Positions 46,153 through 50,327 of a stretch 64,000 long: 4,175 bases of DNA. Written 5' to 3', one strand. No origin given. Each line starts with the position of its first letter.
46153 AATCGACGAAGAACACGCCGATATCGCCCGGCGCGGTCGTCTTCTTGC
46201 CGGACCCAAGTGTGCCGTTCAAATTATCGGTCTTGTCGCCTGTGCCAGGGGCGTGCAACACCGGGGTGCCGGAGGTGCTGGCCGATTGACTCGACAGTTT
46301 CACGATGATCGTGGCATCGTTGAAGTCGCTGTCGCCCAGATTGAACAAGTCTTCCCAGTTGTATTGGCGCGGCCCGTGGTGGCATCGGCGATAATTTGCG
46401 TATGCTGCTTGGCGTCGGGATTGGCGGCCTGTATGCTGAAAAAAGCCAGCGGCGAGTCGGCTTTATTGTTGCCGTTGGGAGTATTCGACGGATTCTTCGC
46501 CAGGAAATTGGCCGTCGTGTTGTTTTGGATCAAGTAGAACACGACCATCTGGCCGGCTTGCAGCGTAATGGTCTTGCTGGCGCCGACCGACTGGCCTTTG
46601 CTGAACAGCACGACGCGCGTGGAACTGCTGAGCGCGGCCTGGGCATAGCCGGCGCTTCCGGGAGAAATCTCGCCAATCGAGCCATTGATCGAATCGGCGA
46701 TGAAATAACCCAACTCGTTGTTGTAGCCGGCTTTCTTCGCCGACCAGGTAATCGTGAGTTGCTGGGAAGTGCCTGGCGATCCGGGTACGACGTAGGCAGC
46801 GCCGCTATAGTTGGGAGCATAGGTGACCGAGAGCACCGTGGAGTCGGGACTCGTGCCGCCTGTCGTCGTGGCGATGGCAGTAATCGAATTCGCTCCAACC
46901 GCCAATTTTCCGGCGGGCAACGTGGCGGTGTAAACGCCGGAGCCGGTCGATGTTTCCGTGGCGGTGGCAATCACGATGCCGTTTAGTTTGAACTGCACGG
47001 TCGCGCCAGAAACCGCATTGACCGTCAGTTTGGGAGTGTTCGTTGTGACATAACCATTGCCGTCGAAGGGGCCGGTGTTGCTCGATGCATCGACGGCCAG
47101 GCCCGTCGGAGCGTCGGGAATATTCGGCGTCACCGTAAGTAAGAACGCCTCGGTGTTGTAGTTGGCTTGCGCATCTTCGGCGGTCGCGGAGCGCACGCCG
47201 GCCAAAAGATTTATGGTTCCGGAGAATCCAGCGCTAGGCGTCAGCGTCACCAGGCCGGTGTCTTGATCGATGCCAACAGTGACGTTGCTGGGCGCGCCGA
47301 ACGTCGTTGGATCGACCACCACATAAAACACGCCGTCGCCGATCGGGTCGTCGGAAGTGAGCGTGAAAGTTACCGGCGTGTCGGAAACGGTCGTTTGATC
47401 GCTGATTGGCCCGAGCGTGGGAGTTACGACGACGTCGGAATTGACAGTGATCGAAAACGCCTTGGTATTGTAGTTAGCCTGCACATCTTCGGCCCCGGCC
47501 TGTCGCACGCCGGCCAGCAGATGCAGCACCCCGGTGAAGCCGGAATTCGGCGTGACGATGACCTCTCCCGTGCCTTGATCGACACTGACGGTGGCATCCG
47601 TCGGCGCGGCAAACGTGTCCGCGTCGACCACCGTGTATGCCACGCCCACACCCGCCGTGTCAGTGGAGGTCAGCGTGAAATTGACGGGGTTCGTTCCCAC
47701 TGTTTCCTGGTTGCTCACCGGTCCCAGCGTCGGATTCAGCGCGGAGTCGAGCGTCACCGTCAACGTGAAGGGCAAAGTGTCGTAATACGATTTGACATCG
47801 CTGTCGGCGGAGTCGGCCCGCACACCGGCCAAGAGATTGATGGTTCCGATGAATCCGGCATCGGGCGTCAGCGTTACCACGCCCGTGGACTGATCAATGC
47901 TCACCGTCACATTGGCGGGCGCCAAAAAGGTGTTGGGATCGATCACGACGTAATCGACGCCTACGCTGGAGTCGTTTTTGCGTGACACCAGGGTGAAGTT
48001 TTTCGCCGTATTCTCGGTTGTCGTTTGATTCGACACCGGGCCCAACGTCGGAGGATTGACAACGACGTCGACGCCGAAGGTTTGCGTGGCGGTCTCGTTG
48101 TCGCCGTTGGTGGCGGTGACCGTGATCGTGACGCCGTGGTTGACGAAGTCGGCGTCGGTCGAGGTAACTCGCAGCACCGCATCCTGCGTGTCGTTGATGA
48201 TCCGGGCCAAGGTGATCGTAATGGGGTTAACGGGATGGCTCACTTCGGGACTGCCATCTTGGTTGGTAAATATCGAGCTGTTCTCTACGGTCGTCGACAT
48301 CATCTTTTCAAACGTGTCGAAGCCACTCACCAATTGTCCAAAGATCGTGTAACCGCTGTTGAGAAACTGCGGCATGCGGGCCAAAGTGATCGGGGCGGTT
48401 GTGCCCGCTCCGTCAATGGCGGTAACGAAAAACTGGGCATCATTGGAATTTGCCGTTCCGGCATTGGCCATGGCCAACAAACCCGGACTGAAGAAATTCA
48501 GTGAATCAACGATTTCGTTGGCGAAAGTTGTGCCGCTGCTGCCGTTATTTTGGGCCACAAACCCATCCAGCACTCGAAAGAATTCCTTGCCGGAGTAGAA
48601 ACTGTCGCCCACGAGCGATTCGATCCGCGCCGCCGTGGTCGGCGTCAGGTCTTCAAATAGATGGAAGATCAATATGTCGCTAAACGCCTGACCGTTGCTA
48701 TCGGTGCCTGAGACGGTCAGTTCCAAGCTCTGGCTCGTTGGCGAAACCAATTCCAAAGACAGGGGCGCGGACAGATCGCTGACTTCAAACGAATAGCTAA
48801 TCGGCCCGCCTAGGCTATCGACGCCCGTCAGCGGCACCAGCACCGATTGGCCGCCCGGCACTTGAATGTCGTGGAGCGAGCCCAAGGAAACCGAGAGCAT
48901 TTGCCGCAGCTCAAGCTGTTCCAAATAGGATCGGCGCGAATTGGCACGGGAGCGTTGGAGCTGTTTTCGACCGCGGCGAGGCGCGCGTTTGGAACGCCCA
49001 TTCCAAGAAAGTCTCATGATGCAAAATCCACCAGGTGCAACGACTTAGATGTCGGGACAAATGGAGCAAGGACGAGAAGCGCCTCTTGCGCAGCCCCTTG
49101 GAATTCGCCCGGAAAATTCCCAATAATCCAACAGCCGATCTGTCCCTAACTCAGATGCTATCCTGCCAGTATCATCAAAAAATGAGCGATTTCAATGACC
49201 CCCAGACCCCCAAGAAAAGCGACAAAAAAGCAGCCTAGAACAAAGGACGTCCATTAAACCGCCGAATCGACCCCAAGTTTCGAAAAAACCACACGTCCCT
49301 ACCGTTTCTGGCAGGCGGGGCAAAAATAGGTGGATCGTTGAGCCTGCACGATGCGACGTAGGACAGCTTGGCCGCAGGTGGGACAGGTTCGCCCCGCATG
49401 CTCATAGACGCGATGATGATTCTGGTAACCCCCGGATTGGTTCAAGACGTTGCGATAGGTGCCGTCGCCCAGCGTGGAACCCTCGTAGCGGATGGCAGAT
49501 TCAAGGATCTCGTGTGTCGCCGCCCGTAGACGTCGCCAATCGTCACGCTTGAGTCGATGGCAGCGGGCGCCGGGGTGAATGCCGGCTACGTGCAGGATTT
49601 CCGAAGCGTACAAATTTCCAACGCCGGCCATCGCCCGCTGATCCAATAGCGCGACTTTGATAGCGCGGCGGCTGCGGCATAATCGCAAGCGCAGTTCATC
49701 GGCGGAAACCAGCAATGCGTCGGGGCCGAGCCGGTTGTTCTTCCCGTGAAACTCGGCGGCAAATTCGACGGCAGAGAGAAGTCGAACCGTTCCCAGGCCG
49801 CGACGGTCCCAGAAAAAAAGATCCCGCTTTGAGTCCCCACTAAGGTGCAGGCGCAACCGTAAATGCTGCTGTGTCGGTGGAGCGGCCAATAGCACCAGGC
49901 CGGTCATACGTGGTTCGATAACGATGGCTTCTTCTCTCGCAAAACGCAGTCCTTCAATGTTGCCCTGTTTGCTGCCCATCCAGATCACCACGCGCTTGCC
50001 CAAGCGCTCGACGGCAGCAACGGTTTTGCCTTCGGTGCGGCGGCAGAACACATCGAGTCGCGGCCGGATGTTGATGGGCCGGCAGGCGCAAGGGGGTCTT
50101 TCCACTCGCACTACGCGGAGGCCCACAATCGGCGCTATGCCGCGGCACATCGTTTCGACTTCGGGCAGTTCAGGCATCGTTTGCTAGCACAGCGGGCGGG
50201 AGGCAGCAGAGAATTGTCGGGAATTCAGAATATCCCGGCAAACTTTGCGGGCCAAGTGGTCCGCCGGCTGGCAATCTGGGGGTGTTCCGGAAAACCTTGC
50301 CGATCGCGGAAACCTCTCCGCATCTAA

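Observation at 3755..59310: About 17 reading-frame breaks in ~50 genes, each on or next to a GCGC/(GC)n motif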

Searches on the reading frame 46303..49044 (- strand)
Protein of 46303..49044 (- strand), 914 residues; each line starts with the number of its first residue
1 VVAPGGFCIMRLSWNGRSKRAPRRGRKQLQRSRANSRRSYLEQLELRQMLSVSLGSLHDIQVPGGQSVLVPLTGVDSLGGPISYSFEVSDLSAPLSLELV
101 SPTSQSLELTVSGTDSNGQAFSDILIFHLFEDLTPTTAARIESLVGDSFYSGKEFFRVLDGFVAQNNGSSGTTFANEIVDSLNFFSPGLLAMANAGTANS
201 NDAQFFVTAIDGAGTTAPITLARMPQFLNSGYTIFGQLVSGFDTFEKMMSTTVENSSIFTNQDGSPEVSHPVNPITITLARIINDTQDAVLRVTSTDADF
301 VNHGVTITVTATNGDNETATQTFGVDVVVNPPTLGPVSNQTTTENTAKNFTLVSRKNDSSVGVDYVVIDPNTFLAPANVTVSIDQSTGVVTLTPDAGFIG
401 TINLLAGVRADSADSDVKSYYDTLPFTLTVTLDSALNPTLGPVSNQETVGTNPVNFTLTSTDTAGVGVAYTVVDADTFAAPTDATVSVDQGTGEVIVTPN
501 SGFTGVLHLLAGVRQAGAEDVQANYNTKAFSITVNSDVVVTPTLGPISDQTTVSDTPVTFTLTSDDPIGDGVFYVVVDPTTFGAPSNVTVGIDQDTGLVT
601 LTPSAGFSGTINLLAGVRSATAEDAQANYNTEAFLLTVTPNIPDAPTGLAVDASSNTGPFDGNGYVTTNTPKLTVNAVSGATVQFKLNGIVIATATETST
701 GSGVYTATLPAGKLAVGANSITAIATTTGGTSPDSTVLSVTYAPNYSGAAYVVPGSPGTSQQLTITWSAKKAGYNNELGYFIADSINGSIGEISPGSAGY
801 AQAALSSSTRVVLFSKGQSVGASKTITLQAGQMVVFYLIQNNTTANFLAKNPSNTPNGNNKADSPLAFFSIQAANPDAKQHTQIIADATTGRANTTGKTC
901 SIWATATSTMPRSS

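Call 11: search_protein_families(library=pfam, proteins=[window:46303-49044:-], max_evalue=0.01)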
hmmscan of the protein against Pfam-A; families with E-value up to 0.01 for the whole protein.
window:46303-49044:- (914 aa): 3 families
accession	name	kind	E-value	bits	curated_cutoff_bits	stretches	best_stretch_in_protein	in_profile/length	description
PF00160.26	Pro_isomerase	-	1.1e-20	74.9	21.7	1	125-256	12-145/159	Cyclophilin type peptidyl-prolyl cis-trans isomerase/CLD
PF13448.11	DUF4114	-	9.5e-06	26.9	27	1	828-889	1-56/85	Domain of unknown function (DUF4114)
PF19077.6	Big_13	-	0.0014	19.5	27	1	649-741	7-99/102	Bacterial Ig-like domain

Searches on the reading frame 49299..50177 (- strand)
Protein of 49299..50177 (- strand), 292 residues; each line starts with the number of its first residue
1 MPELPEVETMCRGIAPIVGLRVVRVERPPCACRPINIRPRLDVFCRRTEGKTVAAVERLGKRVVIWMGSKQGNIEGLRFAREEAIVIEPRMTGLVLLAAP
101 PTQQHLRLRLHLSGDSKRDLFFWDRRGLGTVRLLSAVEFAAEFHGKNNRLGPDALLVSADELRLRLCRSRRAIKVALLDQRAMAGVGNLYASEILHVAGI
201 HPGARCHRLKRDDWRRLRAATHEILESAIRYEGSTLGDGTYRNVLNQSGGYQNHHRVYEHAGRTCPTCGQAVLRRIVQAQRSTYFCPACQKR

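Call 56: search_protein_families(library=pfam, proteins=[window:49299-50177:-], max_evalue=0.001)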
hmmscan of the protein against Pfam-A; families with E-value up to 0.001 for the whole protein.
window:49299-50177:- (292 aa): 4 families
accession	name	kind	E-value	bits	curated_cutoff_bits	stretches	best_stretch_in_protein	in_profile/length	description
PF06831.19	H2TH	-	1e-19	70.7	34.7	1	150-236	1-89/93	Formamidopyrimidine-DNA glycosylase H2TH domain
PF01149.29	Fapy_DNA_glyco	-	2.5e-19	70.5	25.5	1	1-131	1-117/117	Formamidopyrimidine-DNA glycosylase N-terminal domain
PF06827.20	zf-FPG_IleRS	-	1e-06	28.9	21.3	1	264-292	3-30/30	Zinc finger found in FPG and IleRS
PF05833.16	NFACT_N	-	0.00065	19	31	1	160-228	177-243/456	NFACT N-terminal and middle domains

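Call 69: find_encoding_contigs(protein=window:49299-50177:-, flank=2000, max_places=5)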
Protein window:49299-50177:- (292 aa): no gene with exactly this product is on record in the collection.
